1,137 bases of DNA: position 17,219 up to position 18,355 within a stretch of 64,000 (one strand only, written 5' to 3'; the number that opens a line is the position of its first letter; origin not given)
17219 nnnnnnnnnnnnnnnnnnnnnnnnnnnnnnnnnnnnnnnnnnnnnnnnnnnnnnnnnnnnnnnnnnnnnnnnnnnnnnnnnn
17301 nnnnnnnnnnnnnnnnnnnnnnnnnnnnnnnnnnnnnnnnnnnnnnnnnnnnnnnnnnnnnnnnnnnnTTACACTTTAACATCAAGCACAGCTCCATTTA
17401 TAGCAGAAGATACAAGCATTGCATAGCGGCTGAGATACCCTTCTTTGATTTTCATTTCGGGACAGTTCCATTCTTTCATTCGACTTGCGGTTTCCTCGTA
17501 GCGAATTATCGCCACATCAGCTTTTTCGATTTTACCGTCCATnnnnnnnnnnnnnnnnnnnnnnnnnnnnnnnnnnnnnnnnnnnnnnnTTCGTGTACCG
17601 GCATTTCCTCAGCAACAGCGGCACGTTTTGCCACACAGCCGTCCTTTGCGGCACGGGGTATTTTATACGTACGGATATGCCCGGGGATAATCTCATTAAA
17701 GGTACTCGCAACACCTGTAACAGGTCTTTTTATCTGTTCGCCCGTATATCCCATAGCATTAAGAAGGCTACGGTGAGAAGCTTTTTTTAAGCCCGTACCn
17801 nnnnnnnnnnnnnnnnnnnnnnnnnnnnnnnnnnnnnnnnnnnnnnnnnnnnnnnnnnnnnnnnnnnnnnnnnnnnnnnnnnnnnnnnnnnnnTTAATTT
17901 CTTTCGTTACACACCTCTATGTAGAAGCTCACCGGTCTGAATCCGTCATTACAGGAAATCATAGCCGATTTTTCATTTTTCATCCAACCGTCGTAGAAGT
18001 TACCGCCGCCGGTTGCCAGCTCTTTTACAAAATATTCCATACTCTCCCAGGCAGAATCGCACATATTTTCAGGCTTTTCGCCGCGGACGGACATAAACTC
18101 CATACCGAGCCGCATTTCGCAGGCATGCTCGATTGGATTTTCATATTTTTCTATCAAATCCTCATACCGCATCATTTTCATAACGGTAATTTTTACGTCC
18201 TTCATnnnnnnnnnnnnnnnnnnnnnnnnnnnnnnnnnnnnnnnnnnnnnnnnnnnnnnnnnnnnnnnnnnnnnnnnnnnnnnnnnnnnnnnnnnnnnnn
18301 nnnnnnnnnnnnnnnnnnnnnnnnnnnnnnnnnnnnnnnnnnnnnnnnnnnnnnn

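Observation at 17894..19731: Four-gene translationally coupled operon: stand-alone PAS protein - Sir2 deacylase - secreted rhodanese lipoprotein - Cys-containing hypothetical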

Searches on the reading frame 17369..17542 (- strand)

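Call 39: search_protein_families(library=pfam, proteins=[window:17369-17542:-], max_evalue=0.01)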
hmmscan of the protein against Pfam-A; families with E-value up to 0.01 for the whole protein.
window:17369-17542:- (57 aa): 1 family
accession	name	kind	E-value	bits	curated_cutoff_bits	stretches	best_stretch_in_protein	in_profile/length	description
PF24877.1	ILV_EDD_C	-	0.0021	17.9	27.7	1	13-51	154-191/191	Dihydroxy-acid/6-phosphogluconate dehydratase C-terminal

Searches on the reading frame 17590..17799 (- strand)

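Call 39: search_protein_families(library=pfam, proteins=[window:17590-17799:-], max_evalue=0.01)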
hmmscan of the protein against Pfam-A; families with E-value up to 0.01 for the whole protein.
seq(70 aa): 1 family
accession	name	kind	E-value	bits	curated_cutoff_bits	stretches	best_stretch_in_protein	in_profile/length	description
PF00920.27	ILVD_EDD_N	-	0.0089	15.7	27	1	25-64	1-39/316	Dihydroxy-acid/6-phosphogluconate dehydratase N-terminal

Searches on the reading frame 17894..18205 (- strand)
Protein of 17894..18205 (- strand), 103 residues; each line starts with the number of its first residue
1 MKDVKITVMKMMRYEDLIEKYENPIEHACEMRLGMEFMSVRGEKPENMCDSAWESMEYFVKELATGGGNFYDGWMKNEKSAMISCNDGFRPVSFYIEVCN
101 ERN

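Call 3: search_protein_families(library=pfam, proteins=[window:17894-18205:-], max_evalue=0.01)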
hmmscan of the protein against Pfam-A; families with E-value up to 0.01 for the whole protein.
window:17894-18205:- (103 aa): 0 families

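Call 4: search_protein_families(library=ncbifam, proteins=[window:17894-18205:-], max_evalue=0.01)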
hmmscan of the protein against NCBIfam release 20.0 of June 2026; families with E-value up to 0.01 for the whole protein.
window:17894-18205:- (103 aa): 1 family
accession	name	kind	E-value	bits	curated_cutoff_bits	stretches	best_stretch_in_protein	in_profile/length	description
TIGR04076.1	TIGR04076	subfamily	5.6e-24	84.5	33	1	1-99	1-89/91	TIGR04076 family protein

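Call 7: find_homologous_proteins(query=window:17894-18205:-)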
Query window:17894-18205:- (103 aa): 8000 proteins with E <= 0.001 among 8000 candidates; the best 120 are listed.
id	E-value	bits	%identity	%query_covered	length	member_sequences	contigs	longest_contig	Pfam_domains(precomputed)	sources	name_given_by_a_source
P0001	3.7e-65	235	100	100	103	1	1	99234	-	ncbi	-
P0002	9.2e-54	198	83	99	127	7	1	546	-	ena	-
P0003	2.3e-53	197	84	98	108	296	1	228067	-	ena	-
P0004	4.6e-53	196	82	99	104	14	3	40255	-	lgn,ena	-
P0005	1.2e-52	195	82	98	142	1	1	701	-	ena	-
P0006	3.2e-51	190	84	95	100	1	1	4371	-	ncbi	-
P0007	1.3e-50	188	83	95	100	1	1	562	-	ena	-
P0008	1.4e-50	188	81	97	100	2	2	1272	-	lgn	-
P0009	1.9e-50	188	78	97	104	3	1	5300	-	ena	-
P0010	2.2e-50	187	82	97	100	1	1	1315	-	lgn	-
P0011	2.3e-50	187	83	95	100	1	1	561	-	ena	-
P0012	4.2e-50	187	83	95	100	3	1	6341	-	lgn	-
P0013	4.4e-50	186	82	95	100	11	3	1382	-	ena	-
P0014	4.8e-50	186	80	98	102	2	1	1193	-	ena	-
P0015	5.8e-50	186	82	95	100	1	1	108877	-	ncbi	-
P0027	3.5e-48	180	77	98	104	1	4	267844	-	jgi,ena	-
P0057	6.5e-47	176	78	95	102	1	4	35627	-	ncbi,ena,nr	ncbi:MAG: TIGR04076 family protein [Clostridia bacterium]|nr:TIGR04076 family protein [Clostridia ba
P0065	9.2e-47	176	78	95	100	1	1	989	-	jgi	jgi:uncharacterized repeat protein (TIGR04076 family)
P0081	1.8e-46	175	79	95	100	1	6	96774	-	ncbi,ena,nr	ncbi:MAG: TIGR04076 family protein [Clostridia bacterium]|nr:TIGR04076 family protein [Clostridia ba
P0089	2.9e-46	174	77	95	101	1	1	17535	-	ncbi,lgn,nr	ncbi:MAG: TIGR04076 family protein [Eubacteriales bacterium]|nr:TIGR04076 family protein [Eubacteria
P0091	3.2e-46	174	76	95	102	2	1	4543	-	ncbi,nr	ncbi:MAG: TIGR04076 family protein [Clostridia bacterium]|nr:TIGR04076 family protein [Clostridia ba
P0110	5.2e-46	173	74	95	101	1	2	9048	-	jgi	jgi:uncharacterized repeat protein (TIGR04076 family)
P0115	6.5e-46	173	76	95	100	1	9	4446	-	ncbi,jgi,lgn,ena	jgi:uncharacterized repeat protein (TIGR04076 family)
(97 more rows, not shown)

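Call 8: find_encoding_contigs(protein=P0001, flank=6000, max_places=3)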
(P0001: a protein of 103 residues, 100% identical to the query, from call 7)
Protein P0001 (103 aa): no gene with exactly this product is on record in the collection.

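Call 9: find_encoding_contigs(protein=P0003, flank=6000, max_places=3)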
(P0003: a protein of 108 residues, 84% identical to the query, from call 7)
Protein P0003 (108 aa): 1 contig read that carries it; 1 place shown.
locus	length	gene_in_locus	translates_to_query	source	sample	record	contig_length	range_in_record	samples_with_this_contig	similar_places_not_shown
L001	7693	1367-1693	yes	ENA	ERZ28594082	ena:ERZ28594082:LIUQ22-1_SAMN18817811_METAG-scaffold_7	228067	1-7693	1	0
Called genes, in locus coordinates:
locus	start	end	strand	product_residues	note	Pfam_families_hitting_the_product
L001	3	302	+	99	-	?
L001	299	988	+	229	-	PF18978:DUF5714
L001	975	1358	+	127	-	PF01451:LMWPc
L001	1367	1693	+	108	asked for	-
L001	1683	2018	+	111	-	-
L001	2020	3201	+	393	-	PF00201:UDPGT, PF04101:Glyco_tran_28_C, PF06722:EryCIII-like_C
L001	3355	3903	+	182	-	PF12844:HTH_19, PF13560:HTH_31, PF01381:HTH_3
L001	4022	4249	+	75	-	PF12844:HTH_19, PF13560:HTH_31 (weak), PF01381:HTH_3, PF13443:HTH_26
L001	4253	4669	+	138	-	PF09946:DUF2178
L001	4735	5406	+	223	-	PF04191:PEMT, PF04140:ICMT, PF01222:ERG4_ERG24 (weak)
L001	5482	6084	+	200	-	PF12844:HTH_19, PF13560:HTH_31, PF01381:HTH_3, PF13384:HTH_23 (faint)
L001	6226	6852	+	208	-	PF00583:Acetyltransf_1 (weak), PF13508:Acetyltransf_7 (weak)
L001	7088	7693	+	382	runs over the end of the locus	PF13481:AAA_25, PF03796:DnaB_C (weak)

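Call 10: find_encoding_contigs(protein=P0027, flank=6000, max_places=4)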
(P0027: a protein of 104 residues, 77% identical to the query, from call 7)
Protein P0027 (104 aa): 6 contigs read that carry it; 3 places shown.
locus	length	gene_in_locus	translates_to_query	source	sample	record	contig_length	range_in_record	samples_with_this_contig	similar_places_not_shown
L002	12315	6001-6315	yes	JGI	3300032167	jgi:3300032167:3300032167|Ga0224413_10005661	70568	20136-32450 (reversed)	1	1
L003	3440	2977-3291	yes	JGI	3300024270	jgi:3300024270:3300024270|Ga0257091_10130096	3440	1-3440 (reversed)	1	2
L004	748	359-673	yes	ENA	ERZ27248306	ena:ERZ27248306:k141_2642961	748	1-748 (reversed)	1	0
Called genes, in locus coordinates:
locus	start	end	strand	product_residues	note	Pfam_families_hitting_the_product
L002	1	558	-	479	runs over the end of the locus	PF01381:HTH_3, PF12844:HTH_19 (weak), PF13560:HTH_31 (weak), PF03315:SDH_beta, PF03313:SDH_alpha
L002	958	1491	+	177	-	PF12724:Flavodoxin_5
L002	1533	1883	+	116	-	PF00462:Glutaredoxin, PF03960:ArsC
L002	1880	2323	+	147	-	PF03977:OAD_beta (weak), PF00581:Rhodanese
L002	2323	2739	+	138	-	PF00583:Acetyltransf_1, PF13673:Acetyltransf_10, PF13508:Acetyltransf_7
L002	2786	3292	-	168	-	PF19776:DUF6262 (weak), PF14278:TetR_C_8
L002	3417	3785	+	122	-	-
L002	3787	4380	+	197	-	-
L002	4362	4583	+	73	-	-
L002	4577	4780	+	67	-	-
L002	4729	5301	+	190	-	PF11391:DUF2798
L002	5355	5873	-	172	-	PF14512:TM1586_NiRdase (faint), PF00881:Nitroreductase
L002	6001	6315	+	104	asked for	-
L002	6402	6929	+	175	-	PF20122:DUF6512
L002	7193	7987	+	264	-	PF07505:DUF5131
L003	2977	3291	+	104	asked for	-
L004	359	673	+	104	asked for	-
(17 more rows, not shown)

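Call 17: search_solved_structures(query=window:17894-18205:-, max_evalue=1, show_alignments=2)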
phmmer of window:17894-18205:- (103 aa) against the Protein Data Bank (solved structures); distinct sequences matched with E-value up to 1: 3.
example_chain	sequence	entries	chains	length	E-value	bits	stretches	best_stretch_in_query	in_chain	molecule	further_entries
2r4h_A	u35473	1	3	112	0.59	14.1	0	22-51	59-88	Membrane-associated guanylate kinase, WW and PDZ domain-containing protein 1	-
2b5d_X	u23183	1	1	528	0.6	14.1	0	7-100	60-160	alpha-Amylase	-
1ae9_A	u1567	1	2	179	0.96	13.4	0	16-56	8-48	LAMBDA INTEGRASE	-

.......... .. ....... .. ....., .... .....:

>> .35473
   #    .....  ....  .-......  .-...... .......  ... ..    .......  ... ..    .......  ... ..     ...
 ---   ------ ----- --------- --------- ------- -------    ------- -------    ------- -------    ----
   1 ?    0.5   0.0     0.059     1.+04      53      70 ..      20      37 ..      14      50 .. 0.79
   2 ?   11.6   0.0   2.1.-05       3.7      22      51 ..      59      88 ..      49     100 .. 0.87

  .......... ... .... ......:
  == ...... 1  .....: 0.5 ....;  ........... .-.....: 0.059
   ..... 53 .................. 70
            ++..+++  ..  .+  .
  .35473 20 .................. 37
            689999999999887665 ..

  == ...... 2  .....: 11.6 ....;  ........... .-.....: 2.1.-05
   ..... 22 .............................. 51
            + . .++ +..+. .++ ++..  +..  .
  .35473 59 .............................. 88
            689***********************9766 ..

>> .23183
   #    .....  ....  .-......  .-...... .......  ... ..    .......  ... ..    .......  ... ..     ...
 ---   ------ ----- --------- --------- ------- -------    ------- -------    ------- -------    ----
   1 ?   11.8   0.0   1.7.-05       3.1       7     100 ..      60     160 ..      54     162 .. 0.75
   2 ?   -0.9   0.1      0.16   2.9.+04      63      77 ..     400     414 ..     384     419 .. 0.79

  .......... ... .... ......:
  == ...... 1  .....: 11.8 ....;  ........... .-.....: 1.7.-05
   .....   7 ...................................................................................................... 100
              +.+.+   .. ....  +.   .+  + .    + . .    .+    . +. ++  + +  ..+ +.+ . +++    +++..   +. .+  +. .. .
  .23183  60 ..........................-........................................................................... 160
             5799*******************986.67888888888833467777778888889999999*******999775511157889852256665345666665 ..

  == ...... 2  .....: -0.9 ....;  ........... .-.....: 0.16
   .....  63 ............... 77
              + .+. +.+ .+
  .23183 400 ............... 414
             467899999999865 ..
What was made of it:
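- Tried and rejected: The PDB sequence search for TIGR04076 gave only noise, E >= 0.59 (call 17).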

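Call 27: predict_structure(alignment_id=A1)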
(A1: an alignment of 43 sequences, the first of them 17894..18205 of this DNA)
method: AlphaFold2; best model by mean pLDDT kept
length: 103 residues; sequences in the alignment: 43
mean_pLDDT: 83.7   pTM: 0.77
mean pLDDT of the five models: 83.7, 78.5, 78.2, 76.7, 70.9
residues with pLDDT >= 90: 48; 70-90: 36; 50-70: 17; < 50: 2
segments of 3 or more residues with pLDDT < 50: none
pLDDT, mean of each block of 10 residues (from residue 1): 93 75 68 93 92 92 84 75 85 90 45
secondary structure, 60 per line:
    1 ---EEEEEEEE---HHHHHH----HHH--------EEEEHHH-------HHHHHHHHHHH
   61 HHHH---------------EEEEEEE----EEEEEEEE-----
elements in order: E4-11 H15-20 E36-39 H50-64 E80-86 E91-98

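Call 29: find_related_loci(query=window:17894-18205:-, collection=metagenome_contigs, flank=6000)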
Query window:17894-18205:- (103 aa) in metagenome_contigs; peptide patterns used: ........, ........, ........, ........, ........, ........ (x = any residue, [..] = any of these).
600 stretches matched a pattern (row limit reached: there are more); 589 encode a relative of the query (tblastn E <= 1e-3); the best 80 are kept; 80 distinct loci.
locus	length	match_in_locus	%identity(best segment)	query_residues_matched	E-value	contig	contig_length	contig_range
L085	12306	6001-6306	84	1-102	1e-57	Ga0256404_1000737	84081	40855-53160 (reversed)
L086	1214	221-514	77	1-98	2e-53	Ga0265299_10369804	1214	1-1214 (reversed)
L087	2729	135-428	72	1-98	1e-47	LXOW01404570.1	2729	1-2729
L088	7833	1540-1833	70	1-98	1e-47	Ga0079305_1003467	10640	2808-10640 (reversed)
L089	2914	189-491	71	1-101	2e-47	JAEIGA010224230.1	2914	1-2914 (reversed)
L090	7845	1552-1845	71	1-98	2e-46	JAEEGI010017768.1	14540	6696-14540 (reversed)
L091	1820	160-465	67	1-102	7e-47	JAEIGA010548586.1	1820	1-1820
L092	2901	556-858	71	1-101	4e-46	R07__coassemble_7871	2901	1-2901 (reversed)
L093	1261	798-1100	63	1-101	1e-47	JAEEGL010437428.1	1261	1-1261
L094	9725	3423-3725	69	1-101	4e-46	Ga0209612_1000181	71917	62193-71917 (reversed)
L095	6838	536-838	69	1-101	8e-46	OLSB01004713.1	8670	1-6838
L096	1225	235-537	66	1-101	1e-47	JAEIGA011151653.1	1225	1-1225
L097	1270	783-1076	70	1-98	3e-47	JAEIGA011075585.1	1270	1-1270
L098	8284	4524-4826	68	1-101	1e-45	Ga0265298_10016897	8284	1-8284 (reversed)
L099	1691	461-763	69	1-101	6e-46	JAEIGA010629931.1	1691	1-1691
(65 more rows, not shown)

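Call 53: fold_search(model_id=the predicted structure, library=pdb)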
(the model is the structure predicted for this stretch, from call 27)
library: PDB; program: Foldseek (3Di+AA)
matches with E <= 10: 240; with E <= 0.001: 0
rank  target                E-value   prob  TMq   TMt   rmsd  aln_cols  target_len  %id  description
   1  6xyd_C                3.7e-01  0.06  0.19  0.19  13.9       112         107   11  Crystal structure of Q4D6Q6, a conserved kinetoplastid-specific protein from Trypanosoma cruzi (released 2020-06-10)
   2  6xyd_B                6.5e-01  0.04  0.19  0.18  14.6       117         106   11  Crystal structure of Q4D6Q6, a conserved kinetoplastid-specific protein from Trypanosoma cruzi (released 2020-06-10)
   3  9mt4_Q                1.1e+00  0.03  0.16  0.06  13.9       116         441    5  Connector structure of phage JohannRWettstein (Bas63) (released 2025-11-19)
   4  3cwb_B                1.2e+00  0.06  0.22  0.08   9.9       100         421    8  Chicken Cytochrome BC1 Complex inhibited by an iodinated analogue of the polyketide Crocacin-D (released 2008-08-12)
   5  3d8e_B                1.4e+00  0.07  0.30  0.27  11.0       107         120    8  Crystal structure of the human Fe65-PTB1 domain (trigonal crystal form) (released 2008-06-10)
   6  3cwb_O                1.4e+00  0.05  0.22  0.08   9.9       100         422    7  Chicken Cytochrome BC1 Complex inhibited by an iodinated analogue of the polyketide Crocacin-D (released 2008-08-12)
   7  4axg_A                1.5e+00  0.03  0.20  0.13  14.5       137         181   10  Structure of eIF4E-Cup complex (released 2012-08-29)
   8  8gqi_A                1.7e+00  0.08  0.23  0.08   4.8        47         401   19  Structure of Thiolase from Pseudomonas aeruginosa PAO1 (released 2024-03-13)
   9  1t02_A                1.8e+00  0.03  0.18  0.07  11.5        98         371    6  Crystal structure of a Statin bound to class II HMG-CoA reductase (released 2004-08-03)
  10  7kft_A                1.9e+00  0.07  0.25  0.28  11.3       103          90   12  Partial Cas6-RT-Cas1--Cas2 complex (released 2021-03-31)
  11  8q1b_A                1.9e+00  0.05  0.26  0.07  11.8       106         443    8  III2-IV1 respiratory supercomplex from S. pombe (released 2023-11-15)
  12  9buh_6                2.0e+00  0.06  0.25  0.08  10.0       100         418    8  Cryo-EM structure of respiratory supercomplex I III IV (released 2025-05-21)
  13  8pw6_B                2.0e+00  0.05  0.22  0.09   9.0       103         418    6  C respirasome from murine liver (released 2024-04-24)
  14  8ic2_Ab               2.2e+00  0.04  0.22  0.09   9.1       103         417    7  Respiratory complex CI:CIII2, type I, PERK -/- mouse under cold temperature (released 2024-09-18)
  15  8ugd_3B               2.2e+00  0.03  0.18  0.07  10.4        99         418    7  In-situ complex III, state I (released 2024-06-19)
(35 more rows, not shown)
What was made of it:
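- Tried and rejected: Foldseek against the PDB gave nothing, E >= 0.37 (call 53).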

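Call 54: search_protein_families(library=padloc, proteins=[window:17894-18205:-], max_evalue=0.001)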
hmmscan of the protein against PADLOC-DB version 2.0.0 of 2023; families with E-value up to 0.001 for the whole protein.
window:17894-18205:- (103 aa): 0 families
